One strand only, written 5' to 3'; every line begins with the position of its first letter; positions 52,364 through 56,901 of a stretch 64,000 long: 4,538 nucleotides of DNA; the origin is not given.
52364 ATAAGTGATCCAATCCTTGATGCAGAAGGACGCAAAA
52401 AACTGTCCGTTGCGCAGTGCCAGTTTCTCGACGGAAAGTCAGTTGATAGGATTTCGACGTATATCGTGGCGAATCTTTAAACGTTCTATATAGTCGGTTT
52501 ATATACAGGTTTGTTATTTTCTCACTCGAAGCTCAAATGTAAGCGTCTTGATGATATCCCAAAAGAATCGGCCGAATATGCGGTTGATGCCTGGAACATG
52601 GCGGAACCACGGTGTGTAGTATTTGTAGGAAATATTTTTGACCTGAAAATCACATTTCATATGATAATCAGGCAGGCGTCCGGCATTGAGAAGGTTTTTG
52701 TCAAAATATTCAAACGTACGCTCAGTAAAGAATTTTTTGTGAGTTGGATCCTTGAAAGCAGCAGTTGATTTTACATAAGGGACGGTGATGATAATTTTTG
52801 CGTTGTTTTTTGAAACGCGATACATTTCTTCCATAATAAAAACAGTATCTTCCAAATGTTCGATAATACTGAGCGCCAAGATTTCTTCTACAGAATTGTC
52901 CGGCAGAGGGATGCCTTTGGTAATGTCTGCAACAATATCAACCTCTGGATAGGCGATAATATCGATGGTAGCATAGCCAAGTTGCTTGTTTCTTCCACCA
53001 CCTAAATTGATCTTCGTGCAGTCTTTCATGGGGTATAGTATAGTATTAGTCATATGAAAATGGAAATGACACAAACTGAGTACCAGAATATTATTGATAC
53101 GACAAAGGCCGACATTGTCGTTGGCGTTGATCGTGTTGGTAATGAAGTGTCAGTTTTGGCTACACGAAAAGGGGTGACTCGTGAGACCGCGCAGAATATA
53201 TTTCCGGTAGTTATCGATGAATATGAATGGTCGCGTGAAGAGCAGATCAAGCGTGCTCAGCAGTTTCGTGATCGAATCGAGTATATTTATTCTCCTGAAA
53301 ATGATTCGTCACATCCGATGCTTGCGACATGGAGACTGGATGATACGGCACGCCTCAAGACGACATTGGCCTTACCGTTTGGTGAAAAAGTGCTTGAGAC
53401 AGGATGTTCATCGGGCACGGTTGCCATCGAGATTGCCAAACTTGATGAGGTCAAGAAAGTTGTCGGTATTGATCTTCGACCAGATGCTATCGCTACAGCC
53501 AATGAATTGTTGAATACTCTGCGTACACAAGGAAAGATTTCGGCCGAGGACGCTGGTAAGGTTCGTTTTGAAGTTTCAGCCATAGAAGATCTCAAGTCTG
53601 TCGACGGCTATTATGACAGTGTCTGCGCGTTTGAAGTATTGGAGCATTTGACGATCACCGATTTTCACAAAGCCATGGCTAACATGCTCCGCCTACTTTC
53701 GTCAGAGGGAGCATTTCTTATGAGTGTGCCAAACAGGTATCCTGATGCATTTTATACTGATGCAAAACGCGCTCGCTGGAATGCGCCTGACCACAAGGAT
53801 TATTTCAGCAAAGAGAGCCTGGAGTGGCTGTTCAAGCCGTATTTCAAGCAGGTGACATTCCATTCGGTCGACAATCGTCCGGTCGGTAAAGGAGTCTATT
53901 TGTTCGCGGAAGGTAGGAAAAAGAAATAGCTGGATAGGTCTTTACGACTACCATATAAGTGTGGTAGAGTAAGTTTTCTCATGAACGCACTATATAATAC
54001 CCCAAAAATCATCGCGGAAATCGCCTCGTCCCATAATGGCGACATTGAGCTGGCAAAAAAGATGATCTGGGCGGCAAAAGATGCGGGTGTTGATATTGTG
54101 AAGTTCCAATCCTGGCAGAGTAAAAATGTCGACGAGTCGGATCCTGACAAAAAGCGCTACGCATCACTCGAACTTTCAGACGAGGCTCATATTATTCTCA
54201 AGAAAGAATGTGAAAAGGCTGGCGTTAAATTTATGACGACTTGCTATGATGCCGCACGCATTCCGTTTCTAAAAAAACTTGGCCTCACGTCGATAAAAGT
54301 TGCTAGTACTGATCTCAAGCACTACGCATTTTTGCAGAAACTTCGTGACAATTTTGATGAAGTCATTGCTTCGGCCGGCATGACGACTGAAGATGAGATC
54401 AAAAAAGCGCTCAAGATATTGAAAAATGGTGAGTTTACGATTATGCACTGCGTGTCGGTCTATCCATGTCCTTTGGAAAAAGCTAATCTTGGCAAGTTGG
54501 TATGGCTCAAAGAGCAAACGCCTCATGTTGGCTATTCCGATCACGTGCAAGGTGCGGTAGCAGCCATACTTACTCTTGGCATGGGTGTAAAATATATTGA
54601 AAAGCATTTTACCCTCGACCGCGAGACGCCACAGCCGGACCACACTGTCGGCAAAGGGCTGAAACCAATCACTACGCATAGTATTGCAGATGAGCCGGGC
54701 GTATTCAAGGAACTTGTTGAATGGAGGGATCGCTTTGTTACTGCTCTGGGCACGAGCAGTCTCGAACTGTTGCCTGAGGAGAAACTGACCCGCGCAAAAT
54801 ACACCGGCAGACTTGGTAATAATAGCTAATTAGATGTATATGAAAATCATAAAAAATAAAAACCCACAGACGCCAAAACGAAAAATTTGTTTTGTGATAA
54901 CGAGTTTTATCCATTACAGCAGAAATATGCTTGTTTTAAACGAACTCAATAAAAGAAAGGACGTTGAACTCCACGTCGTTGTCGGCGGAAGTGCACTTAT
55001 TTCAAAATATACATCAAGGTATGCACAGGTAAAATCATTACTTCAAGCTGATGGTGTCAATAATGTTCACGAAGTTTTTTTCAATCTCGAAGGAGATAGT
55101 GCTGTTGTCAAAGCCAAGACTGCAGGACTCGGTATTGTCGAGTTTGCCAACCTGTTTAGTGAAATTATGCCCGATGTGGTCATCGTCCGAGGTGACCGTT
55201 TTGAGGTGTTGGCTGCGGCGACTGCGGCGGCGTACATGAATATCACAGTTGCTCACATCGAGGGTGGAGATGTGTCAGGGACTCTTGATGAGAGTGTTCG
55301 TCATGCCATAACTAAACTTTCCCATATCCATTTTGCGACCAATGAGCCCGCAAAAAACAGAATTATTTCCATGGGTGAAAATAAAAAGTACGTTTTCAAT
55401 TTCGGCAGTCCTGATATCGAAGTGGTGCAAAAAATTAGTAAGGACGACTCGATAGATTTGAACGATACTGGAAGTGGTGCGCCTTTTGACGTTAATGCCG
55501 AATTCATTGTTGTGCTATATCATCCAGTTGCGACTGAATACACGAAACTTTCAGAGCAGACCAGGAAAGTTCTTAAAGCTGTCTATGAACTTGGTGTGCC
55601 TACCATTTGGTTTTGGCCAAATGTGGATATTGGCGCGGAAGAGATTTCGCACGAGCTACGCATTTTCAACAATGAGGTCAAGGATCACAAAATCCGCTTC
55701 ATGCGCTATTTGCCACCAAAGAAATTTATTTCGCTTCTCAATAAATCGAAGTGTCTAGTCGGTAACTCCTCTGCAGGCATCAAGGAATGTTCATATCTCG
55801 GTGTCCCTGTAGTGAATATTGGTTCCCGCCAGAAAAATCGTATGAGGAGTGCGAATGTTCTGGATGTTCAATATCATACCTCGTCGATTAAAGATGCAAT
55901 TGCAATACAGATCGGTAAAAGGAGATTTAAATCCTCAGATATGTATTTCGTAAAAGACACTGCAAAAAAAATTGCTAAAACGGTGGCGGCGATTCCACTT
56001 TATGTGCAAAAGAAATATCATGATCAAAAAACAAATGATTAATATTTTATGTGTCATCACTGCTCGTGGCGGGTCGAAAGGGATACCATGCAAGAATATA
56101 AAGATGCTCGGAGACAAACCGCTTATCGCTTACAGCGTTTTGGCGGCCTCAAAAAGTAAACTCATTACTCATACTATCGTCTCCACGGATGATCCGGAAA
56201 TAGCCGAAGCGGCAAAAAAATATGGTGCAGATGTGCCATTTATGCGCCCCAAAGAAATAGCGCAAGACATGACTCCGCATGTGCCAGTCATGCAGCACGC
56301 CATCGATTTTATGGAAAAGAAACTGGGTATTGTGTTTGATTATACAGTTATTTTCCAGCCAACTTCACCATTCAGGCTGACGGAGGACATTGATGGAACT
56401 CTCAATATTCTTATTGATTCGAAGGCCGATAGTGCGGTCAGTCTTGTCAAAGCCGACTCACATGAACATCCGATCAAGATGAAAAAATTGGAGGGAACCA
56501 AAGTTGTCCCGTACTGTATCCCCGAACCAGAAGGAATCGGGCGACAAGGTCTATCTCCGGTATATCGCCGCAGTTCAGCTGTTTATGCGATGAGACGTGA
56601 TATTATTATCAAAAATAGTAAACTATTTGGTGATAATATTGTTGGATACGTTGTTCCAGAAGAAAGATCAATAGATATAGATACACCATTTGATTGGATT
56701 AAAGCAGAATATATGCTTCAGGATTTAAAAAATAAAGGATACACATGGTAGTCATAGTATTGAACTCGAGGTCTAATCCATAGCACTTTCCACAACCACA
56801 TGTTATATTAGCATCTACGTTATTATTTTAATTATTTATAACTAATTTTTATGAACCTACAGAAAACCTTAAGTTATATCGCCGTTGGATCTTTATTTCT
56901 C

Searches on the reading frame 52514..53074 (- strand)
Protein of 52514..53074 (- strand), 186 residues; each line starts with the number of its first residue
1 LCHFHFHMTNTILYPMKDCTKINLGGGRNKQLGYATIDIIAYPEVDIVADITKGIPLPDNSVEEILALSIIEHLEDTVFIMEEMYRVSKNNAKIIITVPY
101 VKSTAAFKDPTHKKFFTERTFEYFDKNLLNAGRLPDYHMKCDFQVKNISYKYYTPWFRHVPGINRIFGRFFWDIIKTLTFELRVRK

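Call 9: search_protein_families(library=pfam, proteins=[window:52514-53074:-], max_evalue=0.00001)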
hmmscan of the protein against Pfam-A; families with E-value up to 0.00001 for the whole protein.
window:52514-53074:- (186 aa): 1 family
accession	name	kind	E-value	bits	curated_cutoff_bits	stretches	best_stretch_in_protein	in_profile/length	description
PF08241.18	Methyltransf_11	-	7.5e-06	26.9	21.2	0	47-96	47-95/95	Methyltransferase domain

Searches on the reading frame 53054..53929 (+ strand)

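Call 9: search_protein_families(library=pfam, proteins=[window:53054-53929:+], max_evalue=0.00001)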
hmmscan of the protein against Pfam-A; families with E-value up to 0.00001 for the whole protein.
window:53054-53929:+ (291 aa): 6 families
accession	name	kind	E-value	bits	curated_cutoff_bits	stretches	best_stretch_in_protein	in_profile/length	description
PF13489.12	Methyltransf_23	-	3.4e-17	63.1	27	1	105-261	16-155/164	Methyltransferase domain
PF13847.12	Methyltransf_31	-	1.5e-15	57.6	27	1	110-230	4-119/145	Methyltransferase domain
PF13649.12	Methyltransf_25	-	4.4e-14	53.4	27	1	113-219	1-97/97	Methyltransferase domain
PF08241.18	Methyltransf_11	-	3.1e-13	50.6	21.2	1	114-222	1-94/95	Methyltransferase domain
PF08242.18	Methyltransf_12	-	2e-11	44.9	30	1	114-220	1-97/98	Methyltransferase domain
PF02353.26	CMAS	-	2.3e-06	27.6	27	1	103-224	56-165/273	Mycolic acid cyclopropane synthetase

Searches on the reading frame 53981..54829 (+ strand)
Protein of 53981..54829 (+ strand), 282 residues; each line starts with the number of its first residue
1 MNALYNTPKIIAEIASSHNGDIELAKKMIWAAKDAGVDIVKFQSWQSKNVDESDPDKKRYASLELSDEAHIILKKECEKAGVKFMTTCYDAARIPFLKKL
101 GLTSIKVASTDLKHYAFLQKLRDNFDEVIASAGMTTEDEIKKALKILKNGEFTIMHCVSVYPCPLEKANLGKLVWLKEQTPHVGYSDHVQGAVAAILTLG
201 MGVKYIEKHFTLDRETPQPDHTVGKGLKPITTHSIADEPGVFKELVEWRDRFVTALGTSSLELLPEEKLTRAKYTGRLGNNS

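Call 9: search_protein_families(library=pfam, proteins=[window:53981-54829:+], max_evalue=0.00001)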
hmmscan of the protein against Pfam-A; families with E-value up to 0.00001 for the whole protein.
window:53981-54829:+ (282 aa): 1 family
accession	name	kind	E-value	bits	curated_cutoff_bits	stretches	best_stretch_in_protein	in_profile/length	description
PF03102.20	NeuB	-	2.3e-54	184.8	22.1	1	28-224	1-216/241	NeuB family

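Call 65: search_protein_families(library=ncbifam, proteins=[window:53981-54829:+], max_evalue=1e-10)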
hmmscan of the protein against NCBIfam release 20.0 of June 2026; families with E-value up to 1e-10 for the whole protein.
window:53981-54829:+ (282 aa): 2 families
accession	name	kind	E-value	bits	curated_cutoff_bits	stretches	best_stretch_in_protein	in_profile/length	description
TIGR03569.1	NeuB_NnaB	equivalog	2.6e-59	201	399.65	1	10-222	3-236/329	N-acetylneuraminate synthase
TIGR03586.1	PseI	equivalog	2.6e-40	138.6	340.25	1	8-268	2-269/327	pseudaminic acid synthase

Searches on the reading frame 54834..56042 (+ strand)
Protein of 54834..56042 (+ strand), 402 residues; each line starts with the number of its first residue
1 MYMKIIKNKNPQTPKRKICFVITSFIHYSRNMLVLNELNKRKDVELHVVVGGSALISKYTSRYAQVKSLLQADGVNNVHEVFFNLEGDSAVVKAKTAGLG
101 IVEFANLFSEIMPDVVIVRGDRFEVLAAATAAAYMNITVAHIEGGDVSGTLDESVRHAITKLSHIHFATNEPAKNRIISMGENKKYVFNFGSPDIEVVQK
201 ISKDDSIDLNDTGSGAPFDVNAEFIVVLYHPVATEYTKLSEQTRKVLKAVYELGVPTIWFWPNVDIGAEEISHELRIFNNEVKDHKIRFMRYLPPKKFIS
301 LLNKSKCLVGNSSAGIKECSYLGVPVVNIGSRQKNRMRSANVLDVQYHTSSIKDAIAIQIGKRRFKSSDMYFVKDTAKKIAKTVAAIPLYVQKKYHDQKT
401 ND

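Call 9: search_protein_families(library=pfam, proteins=[window:54834-56042:+], max_evalue=0.00001)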
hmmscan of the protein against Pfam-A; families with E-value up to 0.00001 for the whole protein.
window:54834-56042:+ (402 aa): 1 family
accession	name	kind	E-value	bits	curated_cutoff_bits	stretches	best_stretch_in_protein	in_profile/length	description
PF02350.25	Epimerase_2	-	1.7e-65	221.6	30.6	1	37-384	2-346/347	UDP-N-acetylglucosamine 2-epimerase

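Call 65: search_protein_families(library=ncbifam, proteins=[window:54834-56042:+], max_evalue=1e-10)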
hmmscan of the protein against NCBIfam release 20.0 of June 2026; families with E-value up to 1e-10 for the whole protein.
window:54834-56042:+ (402 aa): 2 families
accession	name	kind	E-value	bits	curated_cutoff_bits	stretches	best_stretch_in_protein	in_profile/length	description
TIGR03568.1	NeuC_NnaA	equivalog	6.7e-105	350.9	235.9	1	16-383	1-364/365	UDP-N-acetylglucosamine 2-epimerase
TIGR00236.1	wecB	equivalog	1.2e-14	54.3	210.15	1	98-328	72-299/366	non-hydrolyzing UDP-N-acetylglucosamine 2-epimerase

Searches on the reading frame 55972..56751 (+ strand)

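Call 9: search_protein_families(library=pfam, proteins=[window:55972-56751:+], max_evalue=0.00001)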
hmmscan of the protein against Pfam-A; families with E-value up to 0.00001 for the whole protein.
window:55972-56751:+ (259 aa): 1 family
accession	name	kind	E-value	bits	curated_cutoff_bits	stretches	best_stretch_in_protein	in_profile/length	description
PF02348.25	CTP_transf_3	-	1.1e-20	74.8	22.6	1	27-168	2-136/217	Cytidylyltransferase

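Call 65: search_protein_families(library=ncbifam, proteins=[window:55972-56751:+], max_evalue=1e-10)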
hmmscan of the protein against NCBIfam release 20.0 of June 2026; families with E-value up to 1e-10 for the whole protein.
window:55972-56751:+ (259 aa): 1 family
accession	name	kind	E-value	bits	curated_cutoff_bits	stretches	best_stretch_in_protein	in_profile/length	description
TIGR03584.1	PseF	equivalog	1.1e-47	162.6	205.7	1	26-249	1-220/222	pseudaminic acid cytidylyltransferase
